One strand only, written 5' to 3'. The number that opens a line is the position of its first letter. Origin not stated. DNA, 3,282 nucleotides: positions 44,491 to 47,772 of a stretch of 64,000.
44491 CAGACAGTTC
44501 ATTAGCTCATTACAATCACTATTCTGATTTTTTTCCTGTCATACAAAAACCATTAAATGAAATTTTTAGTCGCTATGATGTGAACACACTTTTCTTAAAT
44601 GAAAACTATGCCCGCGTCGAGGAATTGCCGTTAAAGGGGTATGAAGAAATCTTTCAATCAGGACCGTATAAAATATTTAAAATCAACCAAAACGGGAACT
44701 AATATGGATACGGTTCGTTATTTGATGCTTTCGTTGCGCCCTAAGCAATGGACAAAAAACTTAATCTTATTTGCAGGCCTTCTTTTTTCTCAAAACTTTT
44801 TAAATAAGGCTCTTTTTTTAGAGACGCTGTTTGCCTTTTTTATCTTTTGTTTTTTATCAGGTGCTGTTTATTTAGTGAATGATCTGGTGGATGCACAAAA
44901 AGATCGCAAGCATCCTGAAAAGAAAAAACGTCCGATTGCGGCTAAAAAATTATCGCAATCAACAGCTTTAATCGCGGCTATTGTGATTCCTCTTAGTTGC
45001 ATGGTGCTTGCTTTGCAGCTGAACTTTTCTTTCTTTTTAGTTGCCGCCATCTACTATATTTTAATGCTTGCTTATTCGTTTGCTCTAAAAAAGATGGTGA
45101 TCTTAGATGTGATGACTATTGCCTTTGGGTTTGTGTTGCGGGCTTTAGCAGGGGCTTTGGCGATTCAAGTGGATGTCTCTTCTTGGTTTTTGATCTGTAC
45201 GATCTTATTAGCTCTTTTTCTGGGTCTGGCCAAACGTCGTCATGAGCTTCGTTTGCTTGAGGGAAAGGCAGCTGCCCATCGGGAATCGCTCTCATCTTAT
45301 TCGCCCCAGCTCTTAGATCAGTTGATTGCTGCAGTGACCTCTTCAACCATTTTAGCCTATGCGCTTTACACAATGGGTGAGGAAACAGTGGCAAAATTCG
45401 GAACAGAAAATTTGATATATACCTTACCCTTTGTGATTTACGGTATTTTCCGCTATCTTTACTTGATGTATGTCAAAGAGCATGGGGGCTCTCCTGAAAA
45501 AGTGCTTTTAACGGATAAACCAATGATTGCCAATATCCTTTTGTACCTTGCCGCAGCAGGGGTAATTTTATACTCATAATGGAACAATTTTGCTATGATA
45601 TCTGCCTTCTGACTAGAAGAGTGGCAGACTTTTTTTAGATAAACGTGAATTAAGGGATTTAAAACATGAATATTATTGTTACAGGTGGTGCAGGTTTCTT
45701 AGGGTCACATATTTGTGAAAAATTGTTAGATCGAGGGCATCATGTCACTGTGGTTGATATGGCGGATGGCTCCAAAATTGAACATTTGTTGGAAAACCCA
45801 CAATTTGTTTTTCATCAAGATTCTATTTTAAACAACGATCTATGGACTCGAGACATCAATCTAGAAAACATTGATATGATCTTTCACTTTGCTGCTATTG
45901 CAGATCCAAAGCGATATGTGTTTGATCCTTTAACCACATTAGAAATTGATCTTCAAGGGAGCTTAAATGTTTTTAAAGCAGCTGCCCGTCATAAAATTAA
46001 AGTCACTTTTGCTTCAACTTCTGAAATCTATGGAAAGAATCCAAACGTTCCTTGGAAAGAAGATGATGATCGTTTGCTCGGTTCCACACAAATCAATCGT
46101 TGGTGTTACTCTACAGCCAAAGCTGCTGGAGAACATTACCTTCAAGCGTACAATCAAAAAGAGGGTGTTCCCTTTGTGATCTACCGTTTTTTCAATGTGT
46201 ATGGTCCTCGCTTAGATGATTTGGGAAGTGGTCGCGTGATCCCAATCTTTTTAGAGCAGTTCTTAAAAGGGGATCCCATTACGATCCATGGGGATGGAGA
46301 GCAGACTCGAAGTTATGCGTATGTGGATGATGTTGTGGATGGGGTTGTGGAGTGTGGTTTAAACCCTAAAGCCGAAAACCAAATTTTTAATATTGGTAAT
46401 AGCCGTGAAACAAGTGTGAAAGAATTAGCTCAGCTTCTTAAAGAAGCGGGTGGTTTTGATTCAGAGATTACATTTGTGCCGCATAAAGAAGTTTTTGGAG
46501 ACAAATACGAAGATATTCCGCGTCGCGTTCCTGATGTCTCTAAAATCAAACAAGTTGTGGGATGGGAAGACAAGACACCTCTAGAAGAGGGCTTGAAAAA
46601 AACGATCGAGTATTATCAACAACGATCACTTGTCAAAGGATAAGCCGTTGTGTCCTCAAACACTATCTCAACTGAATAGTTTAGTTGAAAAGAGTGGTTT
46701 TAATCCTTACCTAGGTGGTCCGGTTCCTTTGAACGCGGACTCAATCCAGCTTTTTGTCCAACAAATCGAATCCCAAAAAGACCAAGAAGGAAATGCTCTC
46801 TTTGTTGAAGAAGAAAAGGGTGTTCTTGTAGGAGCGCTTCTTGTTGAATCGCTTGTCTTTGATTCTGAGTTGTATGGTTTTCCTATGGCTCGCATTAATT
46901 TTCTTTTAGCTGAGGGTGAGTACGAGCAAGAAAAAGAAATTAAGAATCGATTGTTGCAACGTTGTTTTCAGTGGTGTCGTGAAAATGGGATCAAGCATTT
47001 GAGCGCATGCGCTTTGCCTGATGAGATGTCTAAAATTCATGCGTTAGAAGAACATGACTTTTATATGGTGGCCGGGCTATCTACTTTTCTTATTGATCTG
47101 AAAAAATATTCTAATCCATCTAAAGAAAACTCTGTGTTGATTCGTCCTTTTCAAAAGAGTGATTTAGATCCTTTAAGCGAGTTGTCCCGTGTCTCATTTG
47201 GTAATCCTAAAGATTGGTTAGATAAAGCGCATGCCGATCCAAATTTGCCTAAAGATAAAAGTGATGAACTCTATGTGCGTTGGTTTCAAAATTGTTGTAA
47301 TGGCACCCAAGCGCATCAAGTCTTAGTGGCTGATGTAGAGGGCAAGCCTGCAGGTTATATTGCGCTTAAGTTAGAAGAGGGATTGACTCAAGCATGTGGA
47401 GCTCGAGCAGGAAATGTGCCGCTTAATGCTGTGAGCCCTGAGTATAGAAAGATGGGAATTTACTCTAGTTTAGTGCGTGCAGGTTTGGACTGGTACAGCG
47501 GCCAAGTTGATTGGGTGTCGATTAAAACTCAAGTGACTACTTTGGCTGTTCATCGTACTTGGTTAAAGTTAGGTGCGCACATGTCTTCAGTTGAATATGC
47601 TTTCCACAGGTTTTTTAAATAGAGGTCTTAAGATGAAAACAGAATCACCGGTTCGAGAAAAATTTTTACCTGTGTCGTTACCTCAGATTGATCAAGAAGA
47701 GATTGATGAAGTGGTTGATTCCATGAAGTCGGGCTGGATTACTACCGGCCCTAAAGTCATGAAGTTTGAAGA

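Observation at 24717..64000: ~39-kb surface-glycan biosynthesis island combining several pathways and unusual tailoring enzymes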

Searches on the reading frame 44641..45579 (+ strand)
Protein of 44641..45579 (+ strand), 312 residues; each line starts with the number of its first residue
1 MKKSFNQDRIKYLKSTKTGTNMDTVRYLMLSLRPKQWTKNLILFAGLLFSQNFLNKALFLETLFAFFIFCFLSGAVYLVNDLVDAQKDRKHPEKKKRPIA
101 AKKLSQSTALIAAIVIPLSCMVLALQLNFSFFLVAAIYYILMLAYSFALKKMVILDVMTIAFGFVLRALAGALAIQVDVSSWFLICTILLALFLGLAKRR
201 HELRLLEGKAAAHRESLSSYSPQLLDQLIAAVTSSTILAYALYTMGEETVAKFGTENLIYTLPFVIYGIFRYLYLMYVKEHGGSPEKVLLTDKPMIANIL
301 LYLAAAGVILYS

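Call 4: search_protein_families(library=pfam, proteins=[window:44641-45579:+])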
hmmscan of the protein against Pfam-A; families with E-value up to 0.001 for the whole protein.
window:44641-45579:+ (312 aa): 1 family
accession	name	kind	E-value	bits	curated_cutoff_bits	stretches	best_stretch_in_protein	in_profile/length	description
PF01040.23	UbiA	-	5e-29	101.8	34.2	1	44-280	6-236/250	UbiA prenyltransferase family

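Call 13: search_protein_families(library=ncbifam, proteins=[window:44641-45579:+], max_evalue=0.01)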
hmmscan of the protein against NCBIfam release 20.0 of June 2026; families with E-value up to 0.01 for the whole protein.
window:44641-45579:+ (312 aa): 23 families
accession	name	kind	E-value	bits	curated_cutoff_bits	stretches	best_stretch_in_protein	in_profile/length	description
NF008977.0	PRK12324.1-2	equivalog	5.2e-85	285.4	234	1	27-310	5-287/297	decaprenyl-phosphate phosphoribosyltransferase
NF008978.0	PRK12324.1-4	equivalog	2.3e-64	217.4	207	1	15-306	22-315/322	decaprenyl-phosphate phosphoribosyltransferase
NF006088.0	PRK08238.1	equivalog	6.8e-56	189.9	351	1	20-276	187-445/482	UbiA family prenyltransferase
NF008976.0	PRK12324.1-1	equivalog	4.6e-47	160.9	474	1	17-310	10-303/306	decaprenyl-phosphate phosphoribosyltransferase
NF009523.0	PRK12884.1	equivalog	1.1e-13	51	269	1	44-266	24-234/279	prenyltransferase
NF009522.0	PRK12883.1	equivalog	1.8e-10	40.8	353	1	63-191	39-167/279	geranylgeranylglycerol-phosphate geranylgeranyltransferase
TIGR01473.1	cyoE_ctaB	equivalog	1.3e-09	38.3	210.3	1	35-189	10-168/281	heme o synthase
NF009521.0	PRK12882.1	equivalog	2.3e-08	33.6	296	1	44-162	25-139/280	geranylgeranylglycerol-phosphate geranylgeranyltransferase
TIGR01475.1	ubiA_other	subfamily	3.5e-08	33.3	180.8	1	43-188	21-162/282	UbiA-like polyprenyltransferase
TIGR01474.1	ubiA_proteo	equivalog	6.6e-08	32.4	275.45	1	59-182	39-164/282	4-hydroxybenzoate octaprenyltransferase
NF009516.0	PRK12875.1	equivalog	8.2e-07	28.4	205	1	16-158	8-155/292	prenyltransferase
NF009524.0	PRK12886.1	equivalog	1.6e-06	27.7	387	1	71-194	53-175/291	prenyltransferase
NF035940.1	prenyl_rel_EboC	equivalog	1.8e-05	24.3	250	1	55-185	34-162/292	UbiA-like protein EboC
NF003349.0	PRK04375.1-2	equivalog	2.8e-05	23.5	246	1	55-175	57-176/318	heme o synthase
NF005742.0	PRK07566.1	equivalog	2.8e-05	23.4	313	1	71-189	77-198/315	chlorophyll synthase ChlG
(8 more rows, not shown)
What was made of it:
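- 44641..45579 (+): Polyprenyl-phosphate phosphoribosyltransferase (DPPRS/PPPRS, UbiA family). NF008977, 285 bits against a cutoff of 234; NF008978, 217 bits against 207 (call 13).
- Checked: 44641-45579 is a UbiA-family decaprenyl-phosphate phosphoribosyltransferase (NF008977, 285 bits against a cutoff of 234, call 13).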

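Call 70: search_dna_similar(query=window:44641-45576:+, collection=phages, mode=protein, max_evalue=0.001, max_rows=15)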
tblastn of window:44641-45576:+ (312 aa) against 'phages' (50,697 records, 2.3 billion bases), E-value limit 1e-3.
Records with a match: 1; places in all: 1; records where one place covers at least 80% of the query: 1.
Best place of each record, by identity: <60% 1.
By first word of the organism name: Bacteriophage 1.
By host as written in the record: - 1.
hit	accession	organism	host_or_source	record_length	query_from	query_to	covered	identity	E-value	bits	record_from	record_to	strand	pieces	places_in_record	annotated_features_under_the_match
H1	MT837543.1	Bacteriophage sp.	human fecal samples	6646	32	312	90%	36.1%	4e-47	175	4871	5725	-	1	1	record has no annotation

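Call 72: search_dna_similar(query=window:44641-45576:+, collection=plasmids, mode=protein, max_evalue=1e-10, max_rows=25)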
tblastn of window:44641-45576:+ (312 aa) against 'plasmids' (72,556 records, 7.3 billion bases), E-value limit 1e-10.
Records with a match: 100; places in all: 100; records where one place covers at least 80% of the query: 74.
Best place of each record, by identity: <60% 100.
By first word of the organism name: Rhizobium 36; Sinorhizobium 5; Burkholderia 3; Vibrio 3; Salipiger 3; Mesorhizobium 3; Cereibacter 3; Sphingomonadaceae 3; Natronococcus 2; Lactococcus 2; and 31 more.
By predicted mobility (MOB-suite, as given by PLSDB): non-mobilizable 69; conjugative 21; mobilizable 10.
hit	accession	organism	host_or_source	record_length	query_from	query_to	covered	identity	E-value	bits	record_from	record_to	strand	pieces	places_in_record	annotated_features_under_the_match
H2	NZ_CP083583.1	Kovacikia minuta CCNUW1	cell culture,fresh water lake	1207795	31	310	90%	42.3%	2e-59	212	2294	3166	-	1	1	record has no annotation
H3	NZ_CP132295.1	Natronococcus sp. AD-5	cell culture,sediment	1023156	22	312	93%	39.2%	6e-58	207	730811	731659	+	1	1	record has no annotation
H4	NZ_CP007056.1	Halostagnicola larsenii XH-48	-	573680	24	312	93%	38.6%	2e-51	189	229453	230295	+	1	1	decaprenyl-phosphate phosphoribosyltransferase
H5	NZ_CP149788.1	Haloterrigena sp. KLK7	cell culture,salt lake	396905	22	302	90%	38.8%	1e-55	201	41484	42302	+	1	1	decaprenyl-phosphate phosphoribosyltransferase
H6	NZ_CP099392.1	Natronococcus sp. CG52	cell culture,salt lake sediment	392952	14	298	91%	37.1%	1e-48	181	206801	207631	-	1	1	UbiA prenyltransferase family protein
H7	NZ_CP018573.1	Marivivens sp. JLT3646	cell culture,shallow-sea hydrothermal ...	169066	22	311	93%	35.1%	2e-46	174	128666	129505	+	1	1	decaprenyl-phosphate phosphoribosyltransferase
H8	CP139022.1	Flammeovirgaceae bacterium SG7u.111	Seagrass,tissue sample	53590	32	311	90%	36.1%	3e-50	185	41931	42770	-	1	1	decaprenyl-phosphate phosphoribosyltransferase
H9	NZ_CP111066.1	Chondrinema litorale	Seaweed,red alga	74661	32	311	90%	35.9%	2e-51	189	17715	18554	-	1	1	decaprenyl-phosphate phosphoribosyltransferase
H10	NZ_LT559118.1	Nonomuraea gerenzanensis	-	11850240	2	310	99%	32.3%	2e-36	145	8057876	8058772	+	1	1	none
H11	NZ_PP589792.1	Lactococcus sp.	Bacterial culture,Dairy environment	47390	14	311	96%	32.3%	1e-41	160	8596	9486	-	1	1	decaprenyl-phosphate phosphoribosyltransferase | hypothetical protein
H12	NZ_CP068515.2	Lactococcus cremoris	Whole organism,Dairy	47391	14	311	96%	32.3%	1e-41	160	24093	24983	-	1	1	decaprenyl-phosphate phosphoribosyltransferase | hypothetical protein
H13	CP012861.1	Persicobacter sp. JZB09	cell culture,soil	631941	32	311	90%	33.9%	3e-42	162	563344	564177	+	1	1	record has no annotation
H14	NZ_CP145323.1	Rhodococcus ruber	-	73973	31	311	90%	33.1%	2e-39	154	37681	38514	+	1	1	decaprenyl-phosphate phosphoribosyltransferase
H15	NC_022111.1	Prevotella sp. oral taxon 299 str. F0039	Homo sapiens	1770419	33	311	89%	33.3%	2e-41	160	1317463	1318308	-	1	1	none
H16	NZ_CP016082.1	Streptomyces sp. SAT1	Adenophora trachelioides Maxim.,single ...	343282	26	293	86%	34.7%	5e-30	127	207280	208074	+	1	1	UbiA prenyltransferase family protein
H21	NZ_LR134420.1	Legionella adelaidensis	environmental,Cooling tower water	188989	12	302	93%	30.4%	3e-30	127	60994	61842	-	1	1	decaprenyl-phosphate phosphoribosyltransferase | Nif3-like dinuclear metal center hexameric protein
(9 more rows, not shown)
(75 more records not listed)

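Call 74: get_annotated_region(hit=H9, flank=8000)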
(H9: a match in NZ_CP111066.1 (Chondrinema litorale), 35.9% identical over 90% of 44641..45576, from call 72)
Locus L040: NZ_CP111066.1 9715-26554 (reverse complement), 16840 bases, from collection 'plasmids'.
description: Chondrinema litorale strain WSW3-B12 plasmid unnamed24, complete sequence
organism: Chondrinema litorale (NCBI taxid 2994555)
taxonomy: Bacteria; Bacteroidota; Cytophagia; Cytophagales; Flammeovirgaceae; Chondrinema; Chondrinema litorale
host: -; source: Seaweed,red alga; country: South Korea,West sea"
typing (MOB-suite, as given by PLSDB): non-mobilizable
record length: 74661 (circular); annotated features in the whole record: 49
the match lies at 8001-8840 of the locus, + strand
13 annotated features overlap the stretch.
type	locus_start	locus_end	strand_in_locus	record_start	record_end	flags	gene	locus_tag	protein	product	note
CDS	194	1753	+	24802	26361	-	-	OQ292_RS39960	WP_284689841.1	hypothetical protein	-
CDS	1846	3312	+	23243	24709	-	-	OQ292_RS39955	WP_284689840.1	DUF2723 domain-containing protein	-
CDS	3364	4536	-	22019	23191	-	-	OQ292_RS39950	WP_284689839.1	IS3 family transposase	-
CDS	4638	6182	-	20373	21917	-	-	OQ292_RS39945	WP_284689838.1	glycosyltransferase family 39 protein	-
CDS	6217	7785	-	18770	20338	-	-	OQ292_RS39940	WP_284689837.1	hypothetical protein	-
CDS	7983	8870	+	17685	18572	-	-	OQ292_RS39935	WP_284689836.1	decaprenyl-phosphate phosphoribosyltransferase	-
CDS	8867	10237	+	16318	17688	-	-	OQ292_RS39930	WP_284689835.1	FAD-binding oxidoreductase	-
CDS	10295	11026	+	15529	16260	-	-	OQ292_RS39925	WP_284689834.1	SDR family oxidoreductase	-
CDS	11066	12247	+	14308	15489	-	-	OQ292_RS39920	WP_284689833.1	acyltransferase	-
CDS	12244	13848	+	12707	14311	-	-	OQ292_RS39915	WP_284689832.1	glycosyltransferase family 39 protein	-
CDS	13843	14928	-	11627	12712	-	-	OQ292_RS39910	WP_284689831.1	acyltransferase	-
CDS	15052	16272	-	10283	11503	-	-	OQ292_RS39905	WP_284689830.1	hypothetical protein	-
CDS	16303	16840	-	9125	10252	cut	-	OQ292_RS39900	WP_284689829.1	hypothetical protein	-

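Call 75: get_annotated_region(hit=H21, flank=8000)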
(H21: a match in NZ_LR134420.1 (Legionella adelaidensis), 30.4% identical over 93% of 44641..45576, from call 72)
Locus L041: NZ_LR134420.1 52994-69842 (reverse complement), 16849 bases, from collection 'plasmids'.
description: Legionella adelaidensis strain NCTC12735 plasmid 11, complete sequence
organism: Legionella adelaidensis (NCBI taxid 45056)
taxonomy: Bacteria; Pseudomonadota; Gammaproteobacteria; Legionellales; Legionellaceae; Legionella; Legionella adelaidensis
host: -; source: environmental,Cooling tower water; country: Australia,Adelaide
typing (MOB-suite, as given by PLSDB): non-mobilizable
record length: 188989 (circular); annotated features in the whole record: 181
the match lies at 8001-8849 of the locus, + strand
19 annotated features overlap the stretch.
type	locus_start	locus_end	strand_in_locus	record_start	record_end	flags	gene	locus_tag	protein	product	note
CDS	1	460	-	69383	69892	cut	lptA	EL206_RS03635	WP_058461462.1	lipopolysaccharide transport periplasmic protein LptA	GO:0015920 - lipopolysaccharide transport [Evidence IEA]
CDS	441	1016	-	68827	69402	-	lptC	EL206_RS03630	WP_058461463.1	LPS export ABC transporter periplasmic protein LptC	GO:0015920 - lipopolysaccharide transport [Evidence IEA]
CDS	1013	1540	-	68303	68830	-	-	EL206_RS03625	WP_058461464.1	HAD family hydrolase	-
CDS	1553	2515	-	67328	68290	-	-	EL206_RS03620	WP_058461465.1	KpsF/GutQ family sugar-phosphate isomerase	GO:0005975 - carbohydrate metabolic process [Evidence IEA]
CDS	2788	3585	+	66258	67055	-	-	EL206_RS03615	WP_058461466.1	ATP-binding cassette domain-containing protein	-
CDS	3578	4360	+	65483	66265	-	mlaE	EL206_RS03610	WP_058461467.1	lipid asymmetry maintenance ABC transporter permease subunit MlaE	-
CDS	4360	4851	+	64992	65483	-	mlaD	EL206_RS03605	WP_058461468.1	outer membrane lipid asymmetry maintenance protein MlaD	GO:0015914 - phospholipid transport [Evidence IEA]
CDS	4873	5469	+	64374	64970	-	-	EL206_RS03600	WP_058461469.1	ABC transporter substrate-binding protein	-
CDS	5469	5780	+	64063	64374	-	-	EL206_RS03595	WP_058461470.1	STAS domain-containing protein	-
CDS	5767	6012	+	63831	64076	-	-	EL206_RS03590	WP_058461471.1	BolA/IbaG family iron-sulfur metabolism protein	-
CDS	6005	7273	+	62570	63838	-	murA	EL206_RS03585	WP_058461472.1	UDP-N-acetylglucosamine 1-carboxyvinyltransferase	GO:0009252 - peptidoglycan biosynthetic process [Evidence IEA]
CDS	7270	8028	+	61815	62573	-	-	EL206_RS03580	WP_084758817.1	Nif3-like dinuclear metal center hexameric protein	GO:0008150 - biological_process [Evidence IEA]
CDS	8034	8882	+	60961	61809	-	-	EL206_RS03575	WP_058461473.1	decaprenyl-phosphate phosphoribosyltransferase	-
CDS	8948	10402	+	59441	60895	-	-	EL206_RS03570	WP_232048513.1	glycosyltransferase family 39 protein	-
CDS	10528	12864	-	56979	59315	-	-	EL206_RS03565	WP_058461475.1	SulP family inorganic anion transporter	GO:0008272 - sulfate transport [Evidence IEA]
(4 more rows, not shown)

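Call 79: get_annotated_region(hit=H1, flank=6000)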
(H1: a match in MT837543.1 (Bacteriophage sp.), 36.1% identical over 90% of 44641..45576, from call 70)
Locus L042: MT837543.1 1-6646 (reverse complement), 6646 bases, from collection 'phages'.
description: UNVERIFIED: Bacteriophage sp. clone scaffold_5080 genomic sequence.
organism: Bacteriophage sp. (NCBI taxid 38018)
taxonomy: Viruses
host: -; source: human fecal samples; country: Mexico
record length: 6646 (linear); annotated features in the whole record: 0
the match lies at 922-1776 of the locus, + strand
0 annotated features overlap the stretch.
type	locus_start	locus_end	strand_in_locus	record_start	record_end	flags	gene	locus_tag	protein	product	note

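Call 84: search_protein_families(library=pfam, proteins=[L042:1789-2388:+, L042:2385-2741:+, L042:2746-3711:+, L042:3722-5419:+, L040:6217-7785:-], max_evalue=0.01)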
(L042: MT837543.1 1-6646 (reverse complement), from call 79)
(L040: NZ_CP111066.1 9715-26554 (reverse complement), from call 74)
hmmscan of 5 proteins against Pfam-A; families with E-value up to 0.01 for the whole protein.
L042:1789-2388:+ (199 aa): 1 family
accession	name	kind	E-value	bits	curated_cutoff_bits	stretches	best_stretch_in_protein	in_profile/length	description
PF12710.13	HAD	-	1.4e-31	110.9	27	1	5-186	1-188/189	haloacid dehalogenase-like hydrolase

L042:2385-2741:+ (118 aa): 3 families
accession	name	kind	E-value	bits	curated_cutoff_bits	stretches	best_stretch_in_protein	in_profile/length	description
PF00892.27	EamA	-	3.1e-07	31.2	28.2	1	51-116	69-134/135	EamA-like transporter family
PF00893.25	Multi_Drug_Res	-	7e-07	30.1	23.7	1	26-108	10-93/93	Small Multidrug Resistance protein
PF10639.15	TMEM234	-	0.0015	19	30.1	1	35-115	31-112/113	Putative transmembrane family 234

L042:2746-3711:+ (321 aa): 9 families
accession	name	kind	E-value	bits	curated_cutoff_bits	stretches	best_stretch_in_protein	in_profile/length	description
PF01370.27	Epimerase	-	3.3e-35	122.1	20.9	1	4-229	2-240/240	NAD dependent epimerase/dehydratase family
PF16363.11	GDP_Man_Dehyd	-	1.6e-28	100.6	27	1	4-313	1-331/332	GDP-mannose 4,6 dehydratase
PF01073.25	3Beta_HSD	-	7.5e-16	58.4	22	1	5-218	2-230/280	3-beta hydroxysteroid dehydrogenase/isomerase family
PF07993.18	NAD_binding_4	-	8.7e-11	41.9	20.1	1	66-180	90-218/258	Male sterility protein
PF04321.23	RmlD_sub_bind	-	2.9e-10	40.1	27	1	1-165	1-147/287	RmlD substrate binding domain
PF13460.12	NAD_binding_10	-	3.8e-06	27.3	27.2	1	7-170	1-147/184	NAD(P)H-binding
PF02719.21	Polysacc_synt_2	-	0.0011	18.6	20.2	1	18-223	16-223/293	Polysaccharide biosynthesis protein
PF02254.24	TrkA_N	-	0.0023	18.6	23.8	1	7-73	4-71/116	TrkA-N domain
PF03435.24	Sacchrp_dh_NADP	-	0.0097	16.7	25.1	0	5-80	3-84/129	Saccharopine dehydrogenase NADP binding domain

L042:3722-5419:+ (565 aa): 1 family
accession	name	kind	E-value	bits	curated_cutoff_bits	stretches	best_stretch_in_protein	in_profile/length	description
PF19510.5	DUF6044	-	2.4e-103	346.9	27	1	14-564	12-563/564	Protein of unknown function (DUF6044)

L040:6217-7785:- (522 aa): 0 families

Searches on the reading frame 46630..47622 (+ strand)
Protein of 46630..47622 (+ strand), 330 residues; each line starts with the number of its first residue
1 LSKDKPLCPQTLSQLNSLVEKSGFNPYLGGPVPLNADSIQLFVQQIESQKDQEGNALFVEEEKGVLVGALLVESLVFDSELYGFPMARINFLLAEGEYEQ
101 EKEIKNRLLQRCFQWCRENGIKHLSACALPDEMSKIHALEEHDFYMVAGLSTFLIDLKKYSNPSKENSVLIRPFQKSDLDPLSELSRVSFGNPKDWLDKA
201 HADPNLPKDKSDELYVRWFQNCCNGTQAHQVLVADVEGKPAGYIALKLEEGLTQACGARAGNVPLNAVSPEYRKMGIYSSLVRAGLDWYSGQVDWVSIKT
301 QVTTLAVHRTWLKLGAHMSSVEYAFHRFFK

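Call 4: search_protein_families(library=pfam, proteins=[window:46630-47622:+])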
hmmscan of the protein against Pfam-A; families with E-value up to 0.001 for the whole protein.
window:46630-47622:+ (330 aa): 2 families
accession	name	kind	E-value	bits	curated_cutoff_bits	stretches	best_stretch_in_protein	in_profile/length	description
PF00583.31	Acetyltransf_1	-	4.9e-11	43.4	20.7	1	207-315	13-115/116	Acetyltransferase (GNAT) family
PF13508.13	Acetyltransf_7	-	0.00028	21.6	27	0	229-288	3-55/84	Acetyltransferase (GNAT) domain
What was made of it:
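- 46630..47622 (+): GNAT N-acyltransferase (WecD-like). Pfam Acetyltransf_1, 43 bits (call 4).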

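Call 13: search_protein_families(library=ncbifam, proteins=[window:46630-47622:+], max_evalue=0.01)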
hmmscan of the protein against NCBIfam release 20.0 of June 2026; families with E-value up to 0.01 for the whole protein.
window:46630-47622:+ (330 aa): 3 families
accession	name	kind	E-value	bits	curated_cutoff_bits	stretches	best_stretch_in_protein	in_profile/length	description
NF008212.0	PRK10975.1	equivalog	1.5e-17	64.2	219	1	132-327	52-231/232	dTDP-4-amino-4,6-dideoxy-D-galactose acyltransferase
TIGR02382.1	wecD_rffC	equivalog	6.6e-14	51.9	195.1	1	131-326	8-190/191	dTDP-4-amino-4,6-dideoxy-D-galactose acyltransferase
NF043067.1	AAC_6p_group_E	equivalog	0.0016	18.3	140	0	100-134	83-118/140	aminoglycoside 6'-N-acetyltransferase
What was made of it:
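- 46630..47622 (+): Best NCBIfam hit is dTDP-fucosamine acetyltransferase WecD, 64 bits against a cutoff of 219 (call 13).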
